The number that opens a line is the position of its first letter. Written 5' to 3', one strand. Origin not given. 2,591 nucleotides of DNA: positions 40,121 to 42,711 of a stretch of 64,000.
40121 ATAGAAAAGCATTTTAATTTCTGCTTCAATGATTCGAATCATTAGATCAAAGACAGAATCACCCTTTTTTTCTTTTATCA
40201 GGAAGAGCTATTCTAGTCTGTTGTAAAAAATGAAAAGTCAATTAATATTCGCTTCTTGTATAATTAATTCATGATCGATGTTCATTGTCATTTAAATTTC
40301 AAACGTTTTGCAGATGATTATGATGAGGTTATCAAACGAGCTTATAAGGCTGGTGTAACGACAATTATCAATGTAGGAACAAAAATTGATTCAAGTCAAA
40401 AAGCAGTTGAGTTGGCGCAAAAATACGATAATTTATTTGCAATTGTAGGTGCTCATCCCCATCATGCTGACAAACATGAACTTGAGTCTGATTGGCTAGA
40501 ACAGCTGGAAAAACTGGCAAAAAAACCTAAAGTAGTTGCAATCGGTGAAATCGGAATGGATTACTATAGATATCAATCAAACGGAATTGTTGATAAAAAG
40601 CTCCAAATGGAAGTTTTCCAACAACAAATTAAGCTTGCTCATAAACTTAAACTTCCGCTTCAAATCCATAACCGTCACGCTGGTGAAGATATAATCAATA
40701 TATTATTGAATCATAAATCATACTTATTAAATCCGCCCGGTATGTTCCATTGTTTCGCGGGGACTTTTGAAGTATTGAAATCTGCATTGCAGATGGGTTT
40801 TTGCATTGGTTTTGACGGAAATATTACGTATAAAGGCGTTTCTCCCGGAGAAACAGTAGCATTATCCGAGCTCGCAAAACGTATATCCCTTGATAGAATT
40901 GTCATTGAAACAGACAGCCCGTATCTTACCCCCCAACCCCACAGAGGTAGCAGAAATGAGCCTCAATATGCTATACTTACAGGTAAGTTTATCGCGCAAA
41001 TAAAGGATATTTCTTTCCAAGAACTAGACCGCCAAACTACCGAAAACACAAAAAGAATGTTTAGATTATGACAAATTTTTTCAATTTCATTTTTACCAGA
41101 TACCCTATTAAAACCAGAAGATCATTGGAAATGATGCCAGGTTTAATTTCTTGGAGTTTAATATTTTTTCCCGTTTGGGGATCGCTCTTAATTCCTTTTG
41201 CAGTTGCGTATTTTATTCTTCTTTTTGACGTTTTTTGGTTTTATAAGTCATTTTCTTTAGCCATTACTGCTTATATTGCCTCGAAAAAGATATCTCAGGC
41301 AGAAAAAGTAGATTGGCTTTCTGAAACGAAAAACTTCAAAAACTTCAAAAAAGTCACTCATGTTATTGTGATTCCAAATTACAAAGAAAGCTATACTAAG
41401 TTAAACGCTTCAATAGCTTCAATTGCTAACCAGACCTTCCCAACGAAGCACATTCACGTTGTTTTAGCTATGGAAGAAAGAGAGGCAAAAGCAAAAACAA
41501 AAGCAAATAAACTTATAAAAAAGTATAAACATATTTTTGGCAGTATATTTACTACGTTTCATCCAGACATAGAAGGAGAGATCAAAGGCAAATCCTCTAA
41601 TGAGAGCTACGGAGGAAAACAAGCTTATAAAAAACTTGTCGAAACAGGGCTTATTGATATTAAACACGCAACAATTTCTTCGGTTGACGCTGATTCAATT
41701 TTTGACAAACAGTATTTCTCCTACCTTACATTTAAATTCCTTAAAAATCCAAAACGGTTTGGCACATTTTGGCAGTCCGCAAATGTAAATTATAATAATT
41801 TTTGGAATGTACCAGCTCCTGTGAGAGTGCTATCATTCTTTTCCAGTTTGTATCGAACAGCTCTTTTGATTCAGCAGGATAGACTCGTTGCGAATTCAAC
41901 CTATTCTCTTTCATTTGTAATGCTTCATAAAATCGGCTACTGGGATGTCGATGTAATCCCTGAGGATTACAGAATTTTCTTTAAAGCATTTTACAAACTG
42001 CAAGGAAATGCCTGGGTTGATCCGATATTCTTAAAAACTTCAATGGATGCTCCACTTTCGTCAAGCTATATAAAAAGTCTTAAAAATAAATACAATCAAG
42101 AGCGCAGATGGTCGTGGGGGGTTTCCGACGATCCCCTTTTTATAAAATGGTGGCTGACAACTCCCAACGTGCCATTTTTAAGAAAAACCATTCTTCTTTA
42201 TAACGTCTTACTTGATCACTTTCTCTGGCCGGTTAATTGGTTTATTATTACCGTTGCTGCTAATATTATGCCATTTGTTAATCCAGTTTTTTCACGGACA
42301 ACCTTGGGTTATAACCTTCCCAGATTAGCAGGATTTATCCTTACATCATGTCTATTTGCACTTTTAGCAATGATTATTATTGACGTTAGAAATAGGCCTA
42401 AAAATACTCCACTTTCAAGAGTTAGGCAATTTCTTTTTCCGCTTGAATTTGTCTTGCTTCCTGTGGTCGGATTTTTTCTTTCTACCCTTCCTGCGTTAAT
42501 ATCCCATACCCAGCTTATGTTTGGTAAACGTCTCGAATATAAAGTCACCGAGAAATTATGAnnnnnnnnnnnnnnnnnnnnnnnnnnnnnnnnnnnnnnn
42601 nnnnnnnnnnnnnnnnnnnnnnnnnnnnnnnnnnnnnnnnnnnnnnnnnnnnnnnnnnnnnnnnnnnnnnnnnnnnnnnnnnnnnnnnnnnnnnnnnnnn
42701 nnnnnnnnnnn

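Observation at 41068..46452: Cell-envelope glycosylation island with a mycobacterial-type UbiA phosphoribosyltransferase: candidate polyprenyl-phosphate-pentose pathway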

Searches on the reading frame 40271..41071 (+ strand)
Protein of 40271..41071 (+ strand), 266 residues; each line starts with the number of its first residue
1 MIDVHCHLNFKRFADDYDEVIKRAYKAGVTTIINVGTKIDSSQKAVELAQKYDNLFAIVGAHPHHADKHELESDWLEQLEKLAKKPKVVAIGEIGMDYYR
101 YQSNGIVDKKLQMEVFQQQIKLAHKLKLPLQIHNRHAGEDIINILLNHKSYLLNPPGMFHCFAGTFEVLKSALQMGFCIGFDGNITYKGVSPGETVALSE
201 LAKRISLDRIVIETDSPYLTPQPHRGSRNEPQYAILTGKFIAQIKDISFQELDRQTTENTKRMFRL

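Call 4: search_protein_families(library=pfam, proteins=[window:40271-41071:+], max_evalue=0.01)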
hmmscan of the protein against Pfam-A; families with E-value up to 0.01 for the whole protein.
window:40271-41071:+ (266 aa): 2 families
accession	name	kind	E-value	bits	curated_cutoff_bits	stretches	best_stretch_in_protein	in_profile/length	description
PF01026.27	TatD_DNase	-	1.2e-81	274.3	27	1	2-265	1-253/253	TatD related DNase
PF01979.26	Amidohydro_1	-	0.0096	15.6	25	0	2-143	7-164/345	Amidohydrolase family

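Call 33: search_protein_families(library=ncbifam, proteins=[window:40271-41071:+], max_evalue=0.1)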
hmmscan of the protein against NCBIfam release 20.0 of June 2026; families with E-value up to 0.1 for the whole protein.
window:40271-41071:+ (266 aa): 7 families
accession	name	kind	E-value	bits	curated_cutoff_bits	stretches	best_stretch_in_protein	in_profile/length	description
TIGR00010.1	TIGR00010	subfamily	1e-80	270.8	206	1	1-265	1-252/253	YchF/TatD family DNA exonuclease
NF007745.0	PRK10425.1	equivalog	4.2e-50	170.4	395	1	1-265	1-257/260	3'-5' ssDNA/RNA exonuclease TatD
NF008075.0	PRK10812.1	equivalog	1e-47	162.6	438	1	1-265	3-255/265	metal-dependent hydrolase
NF008522.0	PRK11449.1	equivalog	3.2e-38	131.3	481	1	1-266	5-258/259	metal-dependent hydrolase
NF041926.1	QatD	equivalog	1.8e-23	82.9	230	1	3-262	1-238/239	Qat anti-phage system TatD family nuclease QatD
NF006689.0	PRK09237.1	equivalog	0.0052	15.4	371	1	1-135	59-193/383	amidohydrolase/deacetylase family metallohydrolase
TIGR03583.1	EF_0837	hypoth_equivalog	0.0088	15.1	432.15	1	3-59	54-111/365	amidohydrolase/deacetylase family metallohydrolase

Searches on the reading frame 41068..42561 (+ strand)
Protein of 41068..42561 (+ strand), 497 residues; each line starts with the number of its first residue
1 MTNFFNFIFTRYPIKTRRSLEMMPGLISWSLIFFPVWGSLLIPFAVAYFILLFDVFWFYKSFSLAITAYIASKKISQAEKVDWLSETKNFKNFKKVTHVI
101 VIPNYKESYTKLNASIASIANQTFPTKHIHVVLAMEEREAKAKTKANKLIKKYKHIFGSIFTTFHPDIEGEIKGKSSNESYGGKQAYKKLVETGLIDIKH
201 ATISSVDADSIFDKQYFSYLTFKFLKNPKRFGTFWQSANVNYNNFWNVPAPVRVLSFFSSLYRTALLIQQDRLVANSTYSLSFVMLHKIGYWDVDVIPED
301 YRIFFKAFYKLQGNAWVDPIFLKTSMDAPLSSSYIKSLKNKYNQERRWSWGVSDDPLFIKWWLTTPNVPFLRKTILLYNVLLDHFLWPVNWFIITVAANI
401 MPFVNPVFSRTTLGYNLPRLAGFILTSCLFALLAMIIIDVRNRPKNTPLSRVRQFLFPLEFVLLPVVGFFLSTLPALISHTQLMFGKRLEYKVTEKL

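Call 4: search_protein_families(library=pfam, proteins=[window:41068-42561:+], max_evalue=0.01)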
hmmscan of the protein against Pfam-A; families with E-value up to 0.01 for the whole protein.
window:41068-42561:+ (497 aa): 1 family
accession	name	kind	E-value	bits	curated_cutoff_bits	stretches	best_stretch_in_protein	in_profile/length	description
PF13632.12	Glyco_trans_2_3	-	1.7e-05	25.2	27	1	206-403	5-192/198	Glycosyl transferase family group 2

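Call 5: search_protein_families(library=ncbifam, proteins=[window:41068-42561:+], max_evalue=0.01)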
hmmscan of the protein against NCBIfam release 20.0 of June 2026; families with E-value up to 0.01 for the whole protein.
window:41068-42561:+ (497 aa): 2 families
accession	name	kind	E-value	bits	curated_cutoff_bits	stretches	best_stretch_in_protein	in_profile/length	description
TIGR03937.1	PgaC_IcaA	equivalog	3.2e-06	26.4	422.3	1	79-472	28-386/407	poly-beta-1,6-N-acetyl-D-glucosamine synthase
TIGR04242.1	nodulat_NodC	equivalog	0.005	15.8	550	1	63-134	15-85/395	chitooligosaccharide synthase NodC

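Call 18: search_solved_structures(query=window:41068-42561:+, max_evalue=10)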
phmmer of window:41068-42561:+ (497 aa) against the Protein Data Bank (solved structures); distinct sequences matched with E-value up to 10: 2.
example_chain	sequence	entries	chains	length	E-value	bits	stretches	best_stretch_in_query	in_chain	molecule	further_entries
8a16_A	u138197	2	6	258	0.6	12.2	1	247-324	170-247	Receptor-type tyrosine-protein phosphatase mu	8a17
1bxn_A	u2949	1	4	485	1.4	11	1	283-323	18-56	PROTEIN (RIBULOSE BISPHOSPHATE CARBOXYLASE LARGE CHAIN)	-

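Call 29: find_homologous_proteins(query=window:41068-42561:+, max_evalue=0.001)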
Query window:41068-42561:+ (497 aa): 3948 proteins with E <= 0.001 among 8000 candidates; the best 120 are listed.
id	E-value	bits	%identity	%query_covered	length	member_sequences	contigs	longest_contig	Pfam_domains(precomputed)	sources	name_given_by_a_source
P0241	0.0e+0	1123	100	100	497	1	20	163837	PF13632.13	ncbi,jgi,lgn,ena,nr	ncbi:MAG: hypothetical protein A3F31_01220 [Candidatus Levybacteria bacterium RIFCSPHIGHO2_12_FULL_3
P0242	0.0e+0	1118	100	100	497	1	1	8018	-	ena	-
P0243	0.0e+0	1011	93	100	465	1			PF13632.13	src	-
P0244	2.2e-292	988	100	88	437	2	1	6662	-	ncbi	ncbi:MAG: hypothetical protein A3G13_03075, partial [Candidatus Levybacteria bacterium RIFCSPLOWO2_1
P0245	4.3e-291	984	87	100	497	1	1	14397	PF13632.13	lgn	-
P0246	1.4e-262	890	79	100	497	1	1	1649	PF13641.13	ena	-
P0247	9.5e-261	884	77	100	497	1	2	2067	PF13632.13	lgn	-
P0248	5.7e-260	881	77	100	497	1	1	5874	PF13632.13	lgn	-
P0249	1.9e-259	880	75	100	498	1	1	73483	-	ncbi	-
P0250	2.1e-258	876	76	100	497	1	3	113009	PF13632.13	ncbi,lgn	-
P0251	2.9e-258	876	76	100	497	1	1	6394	PF13632.13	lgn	-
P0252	1.2e-257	874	76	100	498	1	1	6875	PF13632.13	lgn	-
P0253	3.6e-257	872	74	100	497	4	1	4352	PF13632.13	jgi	-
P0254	4.0e-257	872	76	100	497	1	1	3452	PF13632.13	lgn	-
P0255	5.1e-257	872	74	100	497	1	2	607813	-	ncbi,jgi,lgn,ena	-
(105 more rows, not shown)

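Call 42: predict_structure(alignment_id=A3)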
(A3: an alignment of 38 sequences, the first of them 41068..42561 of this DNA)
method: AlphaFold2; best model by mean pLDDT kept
length: 497 residues; sequences in the alignment: 38
mean_pLDDT: 60.8   pTM: 0.54
mean pLDDT of the five models: 60.8, 59.1, 58.9, 58.1, 56.5
residues with pLDDT >= 90: 92; 70-90: 91; 50-70: 110; < 50: 204
segments of 3 or more residues with pLDDT < 50: 1-9, 11-18, 20-24, 49-57, 239-276, 295-299, 326-357, 382-429, 459-461, 463-497
pLDDT, mean of each block of 10 residues (from residue 1): 41 43 51 53 53 49 58 76 93 93 81 88 94 86 90 94 77 67 90 93 82 88 93 72 33 32 29 48 87 51 70 78 53 36 35 45 58 56 43 38 41 45 47 57 53 51 43 35 31 26
secondary structure, 60 per line:
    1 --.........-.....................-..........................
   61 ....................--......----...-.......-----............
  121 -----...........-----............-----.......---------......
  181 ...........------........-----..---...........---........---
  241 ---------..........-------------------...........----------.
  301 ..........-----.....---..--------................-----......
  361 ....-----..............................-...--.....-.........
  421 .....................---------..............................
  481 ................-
elements in order: H3-11 H13-33 H35-80 H83-88 E97-103 H109-120 E129-136 H142-153 E159-165 H175-191 E201-205 H216-226 E233-237 H250-259 E279-282 H283-289 H300-310 E316-320 H334-349 H355-364 H370-399 H406-410 H412-441 H451-496

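Call 46: search_solved_structures(query=A3, max_evalue=10, show_alignments=2)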
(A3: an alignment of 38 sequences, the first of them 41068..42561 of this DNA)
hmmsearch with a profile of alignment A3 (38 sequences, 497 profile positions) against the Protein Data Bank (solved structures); distinct sequences matched with E-value up to 10: 0.

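Call 52: fold_search(model_id=the predicted structure, library=pdb)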
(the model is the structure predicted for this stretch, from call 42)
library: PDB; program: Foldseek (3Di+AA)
matches with E <= 10: 1314; with E <= 0.001: 183
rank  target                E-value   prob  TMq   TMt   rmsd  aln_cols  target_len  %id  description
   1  8smm_A                2.0e-07  1.00  0.37  0.37  15.0       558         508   14  Xenopus laevis hyaluronan synthase 1 (released 2024-05-01)
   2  7sp8_A                1.3e-06  1.00  0.36  0.36  17.3       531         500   11  Chlorella virus Hyaluronan Synthase bound to UDP-GlcNAc (released 2022-04-06)
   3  7sp7_A                1.4e-06  1.00  0.38  0.38  14.7       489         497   13  Chlorella virus hyaluronan synthase inhibited by UDP (released 2022-04-06)
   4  7sp9_A                2.4e-06  1.00  0.38  0.38  17.1       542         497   10  Chlorella virus Hyaluronan Synthase in the GlcNAc-primed channel-closed state (released 2022-04-06)
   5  6fsn                  2.6e-06  1.00  0.27  0.43  10.4       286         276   12  Catalytic domain of UDP-Glucose Glycoprotein Glucosyltransferase from Chaetomium thermophilum in complex with UDP-glucos (released 2019-03-20)
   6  6yv7_B                2.9e-06  1.00  0.34  0.46  15.2       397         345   12  Mannosyltransferase PcManGT from Pyrobaculum calidifontis (released 2020-07-22)
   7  6p61_A                5.0e-06  1.00  0.27  0.61   6.4       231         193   15  Structure of a Glycosyltransferase from Leptospira borgpetersenii serovar Hardjo-bovis (strain JB197) (released 2019-07-10)
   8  9yq4_A                5.3e-06  1.00  0.37  0.37  15.1       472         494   13  Chlorella virus hyaluronan synthase bound to a proofreading UDP-GlcA (released 2025-12-10)
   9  8smn_A                5.9e-06  1.00  0.35  0.34   9.8       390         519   13  Xenopus laevis hyaluronan synthase 1, nascent HA polymer bound state (released 2024-05-01)
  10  7zle                  5.9e-06  1.00  0.26  0.41  10.7       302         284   12  Catalytic domain of UDP-Glucose Glycoprotein Glucosyltransferase from Chaetomium thermophilum in complex with UDP (released 2022-06-22)
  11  7zkc_A                6.6e-06  1.00  0.26  0.42  10.2       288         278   11  Catalytic domain of UDP-Glucose Glycoprotein Glucosyltransferase from Chaetomium thermophilum (apo form) (released 2022-04-20)
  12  8bz7_B                7.0e-06  1.00  0.31  0.26  10.1       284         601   13  Crystal structure of the L. monocytogenes RmlT in complex with TDP-rhamnose (released 2023-12-27)
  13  8bz4_A                7.8e-06  1.00  0.31  0.26  11.0       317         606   13  Crystal structure of the apo form of the L. monocytogenes RmlT (released 2023-12-27)
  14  9yq5_A                7.8e-06  1.00  0.34  0.34  16.8       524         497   10  Chlorella virus hyaluronan synthase bound to an inserted UDP-GlcA (released 2025-12-10)
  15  8sne_A                7.8e-06  1.00  0.36  0.36  16.0       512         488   12  Chlorella virus Hyaluronan Synthase bound to GlcA extended GlcNAc primer and UDP (released 2024-05-01)
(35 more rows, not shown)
